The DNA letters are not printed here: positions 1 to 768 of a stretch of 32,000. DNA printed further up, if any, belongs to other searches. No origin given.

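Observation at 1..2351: Two different 2OG dioxygenases (PhyH-type and BBOX/TmpA-type) precede one translationally coupled PhnZ/TmpB-type HD oxygenase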

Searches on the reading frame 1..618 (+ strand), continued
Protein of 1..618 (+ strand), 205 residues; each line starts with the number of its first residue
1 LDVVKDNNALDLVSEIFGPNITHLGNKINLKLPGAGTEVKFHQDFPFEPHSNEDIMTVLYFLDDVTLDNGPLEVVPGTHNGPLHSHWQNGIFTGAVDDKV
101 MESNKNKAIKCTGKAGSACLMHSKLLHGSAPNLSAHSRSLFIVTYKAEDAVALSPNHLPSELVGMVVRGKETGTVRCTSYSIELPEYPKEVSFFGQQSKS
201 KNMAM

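Call 72: search_protein_families(library=ncbifam, proteins=[L045:10855-12117:+, L046:4273-5598:+, L042:10861-11637:+, L042:11634-12803:+, L042:8697-9899:+, L012:14573-15466:-], max_evalue=0.00001)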
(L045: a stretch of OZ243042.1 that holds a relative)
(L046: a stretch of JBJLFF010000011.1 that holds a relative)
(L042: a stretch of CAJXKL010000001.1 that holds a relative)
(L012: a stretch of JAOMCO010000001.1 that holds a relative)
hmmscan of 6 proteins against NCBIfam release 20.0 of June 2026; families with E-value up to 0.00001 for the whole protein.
L045:10855-12117:+ (420 aa): 5 families
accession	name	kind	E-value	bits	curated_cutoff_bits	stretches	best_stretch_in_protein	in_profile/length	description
NF058607.1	GlBtMonoOxGbcA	equivalog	1.7e-42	145.3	670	1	58-261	29-226/420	glycine betaine monooxygenase oxygenase subunit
NF041684.1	ant_diox_AndAc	equivalog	5.4e-24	84.5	750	1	52-258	13-223/418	anthranilate 1,2-dioxygenase large subunit AndAc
TIGR03228.1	anthran_1_2_A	equivalog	9.1e-22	77.4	671.9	1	66-258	20-214/438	anthranilate 1,2-dioxygenase large subunit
NF042946.1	3PPDioc_HcaE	equivalog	1.8e-21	76.7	830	1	65-257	19-214/450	3-phenylpropionate/cinnamic acid dioxygenase subunit alpha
TIGR03229.1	benzo_1_2_benA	equivalog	5.4e-20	71.7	780.95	1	64-261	18-218/433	benzoate 1,2-dioxygenase large subunit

L046:4273-5598:+ (441 aa): 2 families
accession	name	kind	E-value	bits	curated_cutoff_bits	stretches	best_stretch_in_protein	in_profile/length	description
NF052579.1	BetMthstMoxSdmAMthl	equivalog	9.9e-13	47.8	600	1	39-191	17-174/351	4beta-methylsterol monooxygenase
NF058607.1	GlBtMonoOxGbcA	equivalog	5.5e-09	34.9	670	1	56-191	74-217/420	glycine betaine monooxygenase oxygenase subunit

L042:10861-11637:+ (258 aa): 2 families
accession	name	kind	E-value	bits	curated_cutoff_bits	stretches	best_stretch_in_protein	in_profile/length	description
TIGR02990.1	ectoine_eutA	equivalog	3.9e-64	216.4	318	1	19-251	7-239/239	ectoine utilization protein EutA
NF052327.1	arylmal_decarb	equivalog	2.2e-25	89.7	225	1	108-249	88-230/231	arylmalonate decarboxylase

L042:11634-12803:+ (389 aa): 11 families
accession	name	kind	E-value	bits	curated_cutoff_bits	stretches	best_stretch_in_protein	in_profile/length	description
NF040821.1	dipep_PepQ_Arch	equivalog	1.6e-29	103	630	1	126-378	88-339/346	Xaa-Pro dipeptidase PepQ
NF007310.0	PRK09795.1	equivalog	8.6e-24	84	393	1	157-377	122-348/361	aminopeptidase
NF011720.0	PRK15173.1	subfamily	5.6e-22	78.2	420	1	141-385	94-339/343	peptidase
NF011173.0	PRK14575.1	equivalog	7.5e-22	77.8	850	1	140-385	156-402/406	putative peptidase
TIGR02993.1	ectoine_eutD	equivalog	2.9e-19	69.5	613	1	10-386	6-388/391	ectoine hydrolase DoeA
NF011174.0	PRK14576.1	subfamily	1.4e-17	63.7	487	1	147-380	162-397/405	putative endopeptidase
NF038259.1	ectoine_DoeA_2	exception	4.9e-17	61.7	575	1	10-355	9-345/386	ectoine hydrolase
TIGR00500.1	met_pdase_I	equivalog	5.5e-16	58.8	171.35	1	162-367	3-217/247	type I methionyl aminopeptidase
NF008131.0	PRK10879.1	equivalog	6.9e-13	48.2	465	1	149-353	160-384/438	Xaa-Pro aminopeptidase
NF008970.0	PRK12318.1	equivalog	1.3e-09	37.7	267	1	161-353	42-244/291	methionyl aminopeptidase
NF043017.1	DimsulpropLyDddP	equivalog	1.8e-06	27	600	1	149-379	192-435/443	dimethylsulfonioproprionate lyase DddP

L042:8697-9899:+ (400 aa): 46 families (the best 25 are shown)
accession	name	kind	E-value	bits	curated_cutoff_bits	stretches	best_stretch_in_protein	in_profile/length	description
TIGR01328.1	met_gam_lyase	equivalog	6.5e-132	440.1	549.7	1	9-398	3-388/391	methionine gamma-lyase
NF004876.0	PRK06234.1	subfamily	4.8e-127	424.3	666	1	7-398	6-395/400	methionine gamma-lyase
NF005695.0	PRK07503.1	equivalog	4.6e-122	407.6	666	1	3-398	3-394/403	methionine gamma-lyase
NF005871.0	PRK07811.1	equivalog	1.9e-119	398.7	513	1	3-399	6-387/389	cystathionine gamma-synthase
NF006003.0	PRK08133.1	equivalog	8.1e-118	393.5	522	1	4-398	6-394/396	O-succinylhomoserine sulfhydrylase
TIGR01325.1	O_suc_HS_sulf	equivalog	2.9e-114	381.6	510.05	1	11-398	1-380/380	O-succinylhomoserine sulfhydrylase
NF005263.0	PRK06767.1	equivalog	2.3e-112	375.9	617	1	7-398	3-383/392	methionine gamma-lyase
NF005810.0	PRK07671.1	equivalog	1.4e-108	363.3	594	1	11-398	4-376/377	bifunctional cystathionine gamma-lyase/homocysteine desulfhydrase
NF004821.0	PRK06176.1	equivalog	3.4e-105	352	642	1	9-398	2-376/380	cystathionine gamma-synthase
TIGR01326.1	OAH_OAS_sulfhy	subfamily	3.8e-105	352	495.1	2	10-235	2-222/418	O-acetylhomoserine aminocarboxypropyltransferase/cysteine synthase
NF005976.0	PRK08064.1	equivalog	1.7e-104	349.9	627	1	9-398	6-380/390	cystathionine beta-lyase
NF005696.0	PRK07504.1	equivalog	1.3e-103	346.8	675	1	7-398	8-393/397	O-succinylhomoserine sulfhydrylase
NF005870.0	PRK07810.1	equivalog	1.4e-100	336.7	618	1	11-398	20-405/406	O-succinylhomoserine sulfhydrylase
NF006097.0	PRK08249.1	equivalog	1.9e-99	332.8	600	1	4-398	5-393/402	cystathionine gamma-synthase family protein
NF006347.0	PRK08574.1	equivalog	1.4e-98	330.2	477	1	11-399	4-383/385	cystathionine gamma-synthase family protein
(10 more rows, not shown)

L012:14573-15466:- (297 aa): 5 families
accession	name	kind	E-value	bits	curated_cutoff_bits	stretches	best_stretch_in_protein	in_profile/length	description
NF006396.0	PRK08645.1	equivalog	1e-39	136.1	453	1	7-295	4-284/611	bifunctional homocysteine S-methyltransferase/methylenetetrahydrofolate reductase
NF007020.0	PRK09485.1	equivalog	1.4e-34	119.5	215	1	6-294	3-302/306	homocysteine S-methyltransferase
NF005718.0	PRK07534.1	equivalog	4.6e-24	85.3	338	1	6-294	5-293/337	betaine--homocysteine S-methyltransferase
TIGR02082.1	metH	equivalog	5.8e-17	60.6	1010.85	1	44-291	45-308/1182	methionine synthase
NF007024.0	PRK09490.1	equivalog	4.3e-15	54.6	1497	1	44-294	61-328/1234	methionine synthase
